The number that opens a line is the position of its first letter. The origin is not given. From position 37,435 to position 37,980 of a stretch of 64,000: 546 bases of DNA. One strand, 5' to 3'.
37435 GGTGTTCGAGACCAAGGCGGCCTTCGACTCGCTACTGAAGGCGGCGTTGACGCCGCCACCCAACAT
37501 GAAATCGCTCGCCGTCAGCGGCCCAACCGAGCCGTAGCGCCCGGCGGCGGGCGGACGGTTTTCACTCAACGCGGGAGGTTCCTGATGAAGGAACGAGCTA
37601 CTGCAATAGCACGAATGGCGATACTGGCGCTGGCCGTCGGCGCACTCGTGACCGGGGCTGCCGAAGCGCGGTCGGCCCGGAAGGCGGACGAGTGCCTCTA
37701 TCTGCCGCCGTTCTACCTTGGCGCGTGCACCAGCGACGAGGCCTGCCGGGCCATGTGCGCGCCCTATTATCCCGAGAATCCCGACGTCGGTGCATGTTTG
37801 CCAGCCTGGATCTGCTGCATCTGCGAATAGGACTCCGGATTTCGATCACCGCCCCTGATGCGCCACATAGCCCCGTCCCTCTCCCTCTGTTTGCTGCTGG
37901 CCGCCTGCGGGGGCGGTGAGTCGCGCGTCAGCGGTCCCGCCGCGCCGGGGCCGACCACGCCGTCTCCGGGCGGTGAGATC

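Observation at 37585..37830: Second peptide copy: cysteine framework frozen while loops diverge faster than the neighbouring genes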

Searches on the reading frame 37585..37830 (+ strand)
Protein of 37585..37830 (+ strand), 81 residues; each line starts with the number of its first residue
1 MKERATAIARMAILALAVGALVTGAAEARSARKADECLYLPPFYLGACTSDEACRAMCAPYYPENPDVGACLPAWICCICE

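Call 7: search_protein_families(library=pfam, proteins=[window:37585-37830:+], max_evalue=0.1)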
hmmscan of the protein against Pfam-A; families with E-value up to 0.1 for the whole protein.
window:37585-37830:+ (81 aa): 2 families
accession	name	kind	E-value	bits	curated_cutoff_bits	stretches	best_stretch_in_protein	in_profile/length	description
PF25052.1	AtDEF-like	-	0.00025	21.7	25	1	10-77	7-76/79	Defensin-like family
PF00304.26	Gamma-thionin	-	0.047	14.4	25.1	1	44-81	10-44/47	Gamma-thionin family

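Call 8: search_protein_families(library=ncbifam, proteins=[window:37585-37830:+], max_evalue=0.1)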
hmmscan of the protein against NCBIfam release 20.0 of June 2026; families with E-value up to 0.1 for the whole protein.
window:37585-37830:+ (81 aa): 0 families

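Call 10: find_homologous_proteins(query=window:37585-37827:+, max_evalue=0.01)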
Query window:37585-37827:+ (81 aa): 5 proteins with E <= 0.01 among 14 candidates.
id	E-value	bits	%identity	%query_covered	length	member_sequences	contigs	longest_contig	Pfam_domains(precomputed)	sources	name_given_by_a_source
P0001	3.4e-40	153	100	88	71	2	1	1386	-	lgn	-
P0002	6.5e-31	124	74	100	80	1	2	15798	-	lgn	-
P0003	1.1e-30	123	72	100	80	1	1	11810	-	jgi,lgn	jgi:hypothetical protein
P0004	1.7e-26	110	64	100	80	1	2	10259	-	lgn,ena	-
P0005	2.5e-25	106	76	68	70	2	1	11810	-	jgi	jgi:hypothetical protein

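Call 12: find_encoding_contigs(protein=P0003, flank=10000, max_places=4)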
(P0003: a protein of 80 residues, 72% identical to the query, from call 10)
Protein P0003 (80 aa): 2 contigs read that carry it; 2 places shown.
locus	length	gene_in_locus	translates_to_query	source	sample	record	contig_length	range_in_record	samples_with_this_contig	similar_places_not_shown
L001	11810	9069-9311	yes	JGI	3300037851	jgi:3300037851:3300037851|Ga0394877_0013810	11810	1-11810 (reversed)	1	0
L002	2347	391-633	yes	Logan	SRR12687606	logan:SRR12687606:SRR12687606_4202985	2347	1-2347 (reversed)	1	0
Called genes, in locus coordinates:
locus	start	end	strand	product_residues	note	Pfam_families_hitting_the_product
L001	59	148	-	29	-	-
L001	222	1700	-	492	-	PF21012:DUF6850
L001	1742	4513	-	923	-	PF13620:CarboxypepD_reg, PF13715:CarbopepD_reg_2, PF07715:Plug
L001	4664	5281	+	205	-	PF00578:AhpC-TSA (weak), PF13905:Thioredoxin_8 (weak)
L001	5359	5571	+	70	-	-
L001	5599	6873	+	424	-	PF00932:LTD (faint), PF13620:CarboxypepD_reg (weak), PF16215:DUF4876 (faint)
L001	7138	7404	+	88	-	PF01527:HTH_Tnp_1, PF02796:HTH_7, PF13518:HTH_28 (weak), PF13384:HTH_23 (weak), PF13551:HTH_29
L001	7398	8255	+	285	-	PF13276:HTH_21, PF00665:rve, PF24764:rva_4 (faint), PF13683:rve_3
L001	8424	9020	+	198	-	PF00578:AhpC-TSA (weak), PF13905:Thioredoxin_8 (weak)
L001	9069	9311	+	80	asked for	-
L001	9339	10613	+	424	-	PF13620:CarboxypepD_reg (weak)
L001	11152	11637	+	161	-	PF13577:SnoaL_4 (weak), PF14534:DUF4440, PF12680:SnoaL_2 (weak)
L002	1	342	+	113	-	?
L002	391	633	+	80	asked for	-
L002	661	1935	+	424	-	PF13620:CarboxypepD_reg (weak)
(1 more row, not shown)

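Call 13: find_encoding_contigs(protein=P0002, flank=10000, max_places=4)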
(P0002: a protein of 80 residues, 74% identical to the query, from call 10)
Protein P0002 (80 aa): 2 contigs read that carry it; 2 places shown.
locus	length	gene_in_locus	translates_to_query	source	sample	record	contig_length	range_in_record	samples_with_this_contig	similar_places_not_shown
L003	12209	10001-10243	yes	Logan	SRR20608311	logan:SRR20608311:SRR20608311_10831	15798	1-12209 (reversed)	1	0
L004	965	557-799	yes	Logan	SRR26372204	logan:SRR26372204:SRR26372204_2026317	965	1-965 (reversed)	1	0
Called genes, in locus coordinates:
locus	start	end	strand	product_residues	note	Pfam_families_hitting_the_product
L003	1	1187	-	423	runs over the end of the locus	PF07075:NamZ_N, PF20732:NamZ_C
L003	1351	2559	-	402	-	-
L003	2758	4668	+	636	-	PF02129:Peptidase_S15, PF08530:PepX_C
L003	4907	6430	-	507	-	PF21012:DUF6850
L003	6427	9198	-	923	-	PF13620:CarboxypepD_reg, PF13715:CarbopepD_reg_2 (weak), PF07715:Plug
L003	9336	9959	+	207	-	PF00578:AhpC-TSA (weak)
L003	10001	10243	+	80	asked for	-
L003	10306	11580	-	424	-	PF16215:DUF4876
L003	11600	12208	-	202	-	?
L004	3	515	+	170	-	?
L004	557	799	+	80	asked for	-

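Call 14: find_encoding_contigs(protein=P0004, flank=10000, max_places=4)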
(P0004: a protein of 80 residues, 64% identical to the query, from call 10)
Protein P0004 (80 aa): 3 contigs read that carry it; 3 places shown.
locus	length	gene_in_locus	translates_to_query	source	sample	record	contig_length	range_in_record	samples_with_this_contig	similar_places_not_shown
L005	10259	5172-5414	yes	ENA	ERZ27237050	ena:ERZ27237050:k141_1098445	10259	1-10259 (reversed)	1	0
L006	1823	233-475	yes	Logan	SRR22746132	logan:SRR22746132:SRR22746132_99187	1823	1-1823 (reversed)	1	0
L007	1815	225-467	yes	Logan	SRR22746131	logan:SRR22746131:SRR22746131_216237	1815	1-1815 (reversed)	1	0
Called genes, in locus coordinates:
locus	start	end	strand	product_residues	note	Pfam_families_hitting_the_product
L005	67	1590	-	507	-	PF21012:DUF6850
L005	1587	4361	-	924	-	PF13620:CarboxypepD_reg, PF13715:CarbopepD_reg_2, PF07715:Plug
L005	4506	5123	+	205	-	PF00578:AhpC-TSA, PF08534:Redoxin (weak), PF13905:Thioredoxin_8 (weak)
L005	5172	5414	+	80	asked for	-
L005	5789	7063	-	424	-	PF13620:CarboxypepD_reg (weak), PF16215:DUF4876 (weak)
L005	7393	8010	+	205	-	PF00578:AhpC-TSA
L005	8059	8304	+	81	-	-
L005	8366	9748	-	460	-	PF16215:DUF4876 (weak)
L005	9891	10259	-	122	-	?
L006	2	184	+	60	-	?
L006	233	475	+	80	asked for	-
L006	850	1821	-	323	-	?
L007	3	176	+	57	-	?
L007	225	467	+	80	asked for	-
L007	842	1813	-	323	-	?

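Call 20: search_solved_structures(query=A1, max_evalue=10, show_alignments=3)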
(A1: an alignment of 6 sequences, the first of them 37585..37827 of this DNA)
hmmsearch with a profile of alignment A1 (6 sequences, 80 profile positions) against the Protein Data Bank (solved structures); distinct sequences matched with E-value up to 10: 2.
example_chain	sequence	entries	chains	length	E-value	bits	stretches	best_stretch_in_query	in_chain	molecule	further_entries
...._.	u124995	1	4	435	3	11.2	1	17-60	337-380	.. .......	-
7ko8_B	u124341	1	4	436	3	11.2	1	17-60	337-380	E1 glycoprotein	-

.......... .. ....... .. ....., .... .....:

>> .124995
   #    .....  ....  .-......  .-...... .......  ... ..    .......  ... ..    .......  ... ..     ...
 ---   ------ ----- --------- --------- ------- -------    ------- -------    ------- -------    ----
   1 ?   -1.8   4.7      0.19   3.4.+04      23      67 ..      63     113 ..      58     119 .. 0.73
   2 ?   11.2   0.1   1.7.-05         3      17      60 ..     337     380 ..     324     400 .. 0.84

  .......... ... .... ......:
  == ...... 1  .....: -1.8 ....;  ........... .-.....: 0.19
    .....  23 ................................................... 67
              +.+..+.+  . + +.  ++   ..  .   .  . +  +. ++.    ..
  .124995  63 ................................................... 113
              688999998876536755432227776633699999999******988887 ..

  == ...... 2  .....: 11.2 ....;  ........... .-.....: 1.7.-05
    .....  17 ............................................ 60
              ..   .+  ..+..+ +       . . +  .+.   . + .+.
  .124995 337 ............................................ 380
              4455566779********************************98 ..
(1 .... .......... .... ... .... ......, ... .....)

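Call 24: find_related_loci(query=A1, collection=genome_contigs, flank=10000)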
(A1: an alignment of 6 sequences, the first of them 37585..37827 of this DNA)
Query A1 (81 aa) in genome_contigs; peptide patterns used: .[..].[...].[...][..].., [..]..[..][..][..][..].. (x = any residue, [..] = any of these).
52 stretches matched a pattern, but none encodes a relative of the query by tblastn (E <= 1e-3).

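Call 25: search_protein_representatives(alignment_id=A1)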
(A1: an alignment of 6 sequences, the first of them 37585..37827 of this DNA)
Query: 6 sequences, 80 profile positions. Proteins with E-value up to 0.001 (for the whole library): 41; up to 1e-10: 3; up to 1e-30: 0. The best 41 are listed.
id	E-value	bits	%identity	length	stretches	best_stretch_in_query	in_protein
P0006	7.5e-27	109.3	-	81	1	1-80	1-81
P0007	1.8e-11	60.1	-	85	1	15-79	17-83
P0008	1.0e-10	57.6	-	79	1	13-79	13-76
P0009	1.6e-10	57.0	-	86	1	5-79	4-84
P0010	5.8e-09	52.0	-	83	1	15-77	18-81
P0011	1.4e-08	50.8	-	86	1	1-79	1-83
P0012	2.0e-07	47.1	-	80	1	1-79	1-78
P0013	3.0e-07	46.5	-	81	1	1-79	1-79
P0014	3.3e-07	46.4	-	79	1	1-80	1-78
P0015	5.3e-07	45.7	-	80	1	8-79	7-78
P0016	9.7e-07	44.9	-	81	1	4-79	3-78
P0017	1.1e-06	44.7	-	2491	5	41-64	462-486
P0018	1.8e-06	44.0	-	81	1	16-79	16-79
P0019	3.3e-06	43.1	-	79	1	4-79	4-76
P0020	4.0e-06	42.9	-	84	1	1-79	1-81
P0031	1.1e-04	38.3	-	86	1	1-79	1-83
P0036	2.3e-04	37.3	-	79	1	13-79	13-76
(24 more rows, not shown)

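Call 29: find_homologous_proteins(query=A2, max_evalue=0.001)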
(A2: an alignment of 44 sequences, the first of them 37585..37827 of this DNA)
Query A2 (44 sequences) (81 aa, profile of the alignment): 19 proteins with E <= 0.001 among 2467 candidates.
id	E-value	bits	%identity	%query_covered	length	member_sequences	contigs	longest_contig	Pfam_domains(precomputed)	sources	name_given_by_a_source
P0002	3.0e-21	93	74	100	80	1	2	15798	-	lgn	-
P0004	6.2e-21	92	64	100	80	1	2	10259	-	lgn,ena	-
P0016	1.5e-20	91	35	96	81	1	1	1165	-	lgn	-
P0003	2.2e-20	91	72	100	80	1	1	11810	-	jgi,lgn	jgi:hypothetical protein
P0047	4.8e-19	86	32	99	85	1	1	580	-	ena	-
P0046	1.1e-18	85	32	88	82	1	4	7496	-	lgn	-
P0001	2.9e-17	81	100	88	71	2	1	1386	-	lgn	-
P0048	3.1e-17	81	34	96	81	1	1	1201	-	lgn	-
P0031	6.9e-17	79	31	88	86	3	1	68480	-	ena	-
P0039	1.1e-16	79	30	88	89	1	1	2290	-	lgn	-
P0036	8.9e-16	76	43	43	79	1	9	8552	-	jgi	jgi:hypothetical protein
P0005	2.2e-15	75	76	68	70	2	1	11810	-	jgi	jgi:hypothetical protein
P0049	7.2e-15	73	35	53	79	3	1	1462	-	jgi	jgi:hypothetical protein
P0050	1.4e-14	72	37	83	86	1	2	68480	-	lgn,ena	-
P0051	7.2e-14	70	37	78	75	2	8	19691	-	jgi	jgi:hypothetical protein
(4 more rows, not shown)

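Call 30: find_encoding_contigs(protein=P0031, flank=10000, max_places=2)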
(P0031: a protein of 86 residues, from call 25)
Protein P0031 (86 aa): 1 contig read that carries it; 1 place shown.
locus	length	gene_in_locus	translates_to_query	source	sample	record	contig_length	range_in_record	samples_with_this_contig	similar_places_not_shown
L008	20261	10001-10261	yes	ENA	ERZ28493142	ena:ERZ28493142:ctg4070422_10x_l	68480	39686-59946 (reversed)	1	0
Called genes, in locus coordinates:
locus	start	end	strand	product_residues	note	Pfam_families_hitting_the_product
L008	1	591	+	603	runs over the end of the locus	PF00664:ABC_membrane (weak), PF00005:ABC_tran, PF02463:SMC_N (faint), PF13304:AAA_21 (weak)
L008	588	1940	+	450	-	PF14907:NTP_transf_5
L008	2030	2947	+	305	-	PF13349:DUF4097 (faint), PF24016:DUF7330 (faint)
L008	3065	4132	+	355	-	PF04055:Radical_SAM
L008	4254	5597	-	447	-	PF01979:Amidohydro_1, PF07969:Amidohydro_3 (weak)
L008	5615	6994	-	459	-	PF01979:Amidohydro_1, PF07969:Amidohydro_3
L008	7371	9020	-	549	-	PF07969:Amidohydro_3 (faint), PF01979:Amidohydro_1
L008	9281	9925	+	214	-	PF00578:AhpC-TSA, PF08534:Redoxin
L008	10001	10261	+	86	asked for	-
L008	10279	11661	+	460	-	PF17210:SdrD_B (weak), PF16215:DUF4876 (weak)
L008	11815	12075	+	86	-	-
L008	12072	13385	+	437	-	PF17210:SdrD_B (weak), PF22904:NOMO1-like_2nd (faint), PF00932:LTD (faint), PF16215:DUF4876 (weak)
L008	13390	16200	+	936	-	PF13620:CarboxypepD_reg, PF13715:CarbopepD_reg_2, PF07715:Plug, PF00593:TonB_dep_Rec_b-barrel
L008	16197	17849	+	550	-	PF21012:DUF6850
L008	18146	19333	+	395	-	PF00154:RecA_N (weak)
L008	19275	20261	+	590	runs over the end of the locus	PF11799:IMS_C (weak)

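Call 31: find_encoding_contigs(protein=P0051, flank=10000, max_places=3)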
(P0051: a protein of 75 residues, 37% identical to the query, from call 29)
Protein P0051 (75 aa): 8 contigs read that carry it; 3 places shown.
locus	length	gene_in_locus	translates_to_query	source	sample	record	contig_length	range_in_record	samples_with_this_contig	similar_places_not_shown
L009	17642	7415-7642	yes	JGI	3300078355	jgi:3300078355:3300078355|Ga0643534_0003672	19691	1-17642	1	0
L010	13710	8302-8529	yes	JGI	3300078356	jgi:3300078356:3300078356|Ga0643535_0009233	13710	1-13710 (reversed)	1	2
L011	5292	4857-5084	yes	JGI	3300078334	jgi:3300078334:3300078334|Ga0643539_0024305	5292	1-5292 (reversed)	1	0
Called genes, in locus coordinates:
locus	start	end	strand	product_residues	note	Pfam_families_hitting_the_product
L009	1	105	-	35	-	?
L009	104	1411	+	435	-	PF13620:CarboxypepD_reg (weak), PF16215:DUF4876 (weak)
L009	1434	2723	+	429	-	PF13620:CarboxypepD_reg (weak), PF16215:DUF4876 (weak)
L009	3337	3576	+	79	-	-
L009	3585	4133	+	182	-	-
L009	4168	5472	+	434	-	PF13620:CarboxypepD_reg (weak), PF16215:DUF4876 (faint)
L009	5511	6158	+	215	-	PF13620:CarboxypepD_reg (weak)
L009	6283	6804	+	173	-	PF16215:DUF4876 (faint)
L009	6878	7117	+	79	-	-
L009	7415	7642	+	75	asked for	-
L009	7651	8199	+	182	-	-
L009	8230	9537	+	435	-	PF13620:CarboxypepD_reg (weak), PF16215:DUF4876 (weak)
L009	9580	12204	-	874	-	PF12704:MacB_PCD, PF02687:FtsX, PF12704:MacB_PCD, PF02687:FtsX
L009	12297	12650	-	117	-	PF03551:PadR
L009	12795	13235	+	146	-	-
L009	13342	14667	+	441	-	-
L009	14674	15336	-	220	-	-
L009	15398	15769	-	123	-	-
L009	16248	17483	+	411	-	PF00180:Iso_dh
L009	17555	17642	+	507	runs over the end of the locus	PF02789:Peptidase_M17_N, PF00883:Peptidase_M17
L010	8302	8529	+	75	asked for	-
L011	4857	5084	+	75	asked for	-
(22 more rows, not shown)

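Call 32: find_encoding_contigs(protein=P0036, flank=8000, max_places=3)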
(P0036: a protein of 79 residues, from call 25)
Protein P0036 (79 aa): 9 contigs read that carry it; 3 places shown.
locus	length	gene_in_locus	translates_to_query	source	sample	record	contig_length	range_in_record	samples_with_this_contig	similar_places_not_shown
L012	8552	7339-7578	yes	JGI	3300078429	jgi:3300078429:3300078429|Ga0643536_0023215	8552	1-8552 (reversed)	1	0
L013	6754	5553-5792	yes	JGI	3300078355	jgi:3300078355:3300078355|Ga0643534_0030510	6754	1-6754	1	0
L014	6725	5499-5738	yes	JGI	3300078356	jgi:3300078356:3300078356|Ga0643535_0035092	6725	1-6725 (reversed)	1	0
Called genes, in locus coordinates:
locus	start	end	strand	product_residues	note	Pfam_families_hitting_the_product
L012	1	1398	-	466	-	?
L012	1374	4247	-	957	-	PF13620:CarboxypepD_reg, PF13715:CarbopepD_reg_2, PF07715:Plug, PF00593:TonB_dep_Rec_b-barrel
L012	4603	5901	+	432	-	PF13620:CarboxypepD_reg (weak), PF16215:DUF4876 (weak)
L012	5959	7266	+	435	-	PF13620:CarboxypepD_reg (weak), PF16215:DUF4876 (weak)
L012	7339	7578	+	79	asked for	-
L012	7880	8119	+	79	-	-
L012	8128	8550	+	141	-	?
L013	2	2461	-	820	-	?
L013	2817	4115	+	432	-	PF13620:CarboxypepD_reg (weak), PF16215:DUF4876 (weak)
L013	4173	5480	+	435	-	PF13620:CarboxypepD_reg (weak), PF16215:DUF4876 (weak)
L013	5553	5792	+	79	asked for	-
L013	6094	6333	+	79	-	-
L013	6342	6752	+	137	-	?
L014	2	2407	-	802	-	?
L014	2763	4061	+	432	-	PF13620:CarboxypepD_reg (weak), PF16215:DUF4876 (weak)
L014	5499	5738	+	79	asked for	-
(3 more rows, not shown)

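Call 39: predict_structure(alignment_id=A2)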
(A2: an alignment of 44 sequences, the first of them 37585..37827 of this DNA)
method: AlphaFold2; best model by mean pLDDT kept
length: 81 residues; sequences in the alignment: 44
mean_pLDDT: 90.0   pTM: 0.59
mean pLDDT of the five models: 90.0, 87.2, 81.9, 80.7, 78.1
residues with pLDDT >= 90: 56; 70-90: 25; 50-70: 0; < 50: 0
segments of 3 or more residues with pLDDT < 50: none
pLDDT, mean of each block of 10 residues (from residue 1): 91 94 80 83 94 95 93 90 86
secondary structure, 60 per line:
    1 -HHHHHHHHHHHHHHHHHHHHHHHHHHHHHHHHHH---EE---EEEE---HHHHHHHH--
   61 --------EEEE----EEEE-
elements in order: H2-35 E44-47 H51-58 E69-72 E77-80

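Call 42: fold_search(model_id=the predicted structure, library=pdb)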
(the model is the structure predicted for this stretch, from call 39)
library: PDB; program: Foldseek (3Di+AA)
matches with E <= 10: 0; with E <= 0.001: 0
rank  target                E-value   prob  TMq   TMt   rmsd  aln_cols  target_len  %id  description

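Call 48: search_protein_families(library=pfam, alignment_id=A2, max_evalue=0.1)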
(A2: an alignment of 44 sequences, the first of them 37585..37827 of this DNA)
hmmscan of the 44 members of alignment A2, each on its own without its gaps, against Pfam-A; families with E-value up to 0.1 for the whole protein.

A. member 1, window:37585-37827:+ (81 aa): 2 families
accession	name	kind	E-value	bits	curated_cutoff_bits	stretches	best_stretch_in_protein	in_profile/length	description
PF25052.1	AtDEF-like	-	0.00025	21.7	25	1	10-77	7-76/79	Defensin-like family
PF00304.26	Gamma-thionin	-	0.047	14.4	25.1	1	44-81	10-44/47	Gamma-thionin family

B. families by the number of members that match (of 44 scanned): 12 families
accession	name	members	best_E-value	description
PF25052.1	AtDEF-like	25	2.7e-06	Defensin-like family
PF00304.26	Gamma-thionin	11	0.0021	Gamma-thionin family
PF00451.25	Toxin_2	3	0.0003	Scorpion short toxin, BmKK2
PF07333.18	SLR1-BP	1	0.024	S locus-related glycoprotein 1 binding pollen coat protein (SLR1-BP)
PF04668.17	Tsg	1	0.034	Twisted gastrulation (Tsg) protein conserved region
PF17156.9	GAPES2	1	0.055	Gammaproteobacterial periplasmic sensor domain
PF20307.4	divDNAB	1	0.059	Divergent DnaB-like ATPase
PF05757.16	PsbQ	1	0.064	Oxygen evolving enhancer protein 3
PF04202.18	Mfp-3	1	0.073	Foot protein 3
PF18781.7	Phage_spike_2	1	0.079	Phage spike trimer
PF03242.18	LEA_3a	1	0.081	Late embryogenesis abundant protein (LEA_3a subfamily)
PF22272.1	LEA_3b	1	0.085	Late embryogenesis abundant protein (LEA_3b subfamily)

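Call 63: search_protein_families(library=pfam, proteins=[L009:3585-4130:+, L009:7651-8196:+, L008:9281-9922:+, L012:8128-8550:+], max_evalue=1)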
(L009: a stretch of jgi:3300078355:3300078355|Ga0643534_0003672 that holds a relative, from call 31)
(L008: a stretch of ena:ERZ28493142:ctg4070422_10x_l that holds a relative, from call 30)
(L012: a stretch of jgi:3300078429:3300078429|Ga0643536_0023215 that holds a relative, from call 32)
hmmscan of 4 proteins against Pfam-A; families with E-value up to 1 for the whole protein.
L009:3585-4130:+ (182 aa): 4 families
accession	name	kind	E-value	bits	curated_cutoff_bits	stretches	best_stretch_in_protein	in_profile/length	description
PF00578.27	AhpC-TSA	-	0.018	15.4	26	1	44-156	1-123/124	AhpC/TSA family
PF08534.16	Redoxin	-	0.094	12.9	26.6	1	44-164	2-139/148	Redoxin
PF20029.6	DUF6436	-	0.2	11.8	27.3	0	65-137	17-89/133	Domain of unknown function (DUF6436)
PF04995.19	CcmD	-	0.97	10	25.6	0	9-39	13-43/44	Heme exporter protein D (CcmD)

L009:7651-8196:+ (182 aa): 1 family
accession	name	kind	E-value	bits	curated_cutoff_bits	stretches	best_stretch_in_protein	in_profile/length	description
PF20029.6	DUF6436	-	0.36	11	27.3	0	66-137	18-89/133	Domain of unknown function (DUF6436)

L008:9281-9922:+ (214 aa): 7 families
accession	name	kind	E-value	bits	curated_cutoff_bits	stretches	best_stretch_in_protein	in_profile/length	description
PF00578.27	AhpC-TSA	-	1.3e-12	48.2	26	1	62-178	5-123/124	AhpC/TSA family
PF08534.16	Redoxin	-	5.9e-09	36.3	26.6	1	59-191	3-145/148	Redoxin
PF13098.12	Thioredoxin_2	-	0.0016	19.2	27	1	81-173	3-85/104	Thioredoxin-like domain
PF13192.12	Thioredoxin_3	-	0.0017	18.8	24.8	0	132-175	18-58/76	Thioredoxin domain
PF13905.12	Thioredoxin_8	-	0.0028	18.4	27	1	87-176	5-94/94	Thioredoxin-like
PF00085.26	Thioredoxin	-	0.046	14.2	23.5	1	87-114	22-49/103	Thioredoxin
PF13728.12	TraF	-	0.19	12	23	1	85-110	131-156/224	F plasmid transfer operon protein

L012:8128-8550:+ (141 aa): 1 family
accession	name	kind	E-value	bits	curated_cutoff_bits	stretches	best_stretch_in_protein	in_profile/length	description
PF04995.19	CcmD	-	0.81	10.3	25.6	0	9-39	13-43/44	Heme exporter protein D (CcmD)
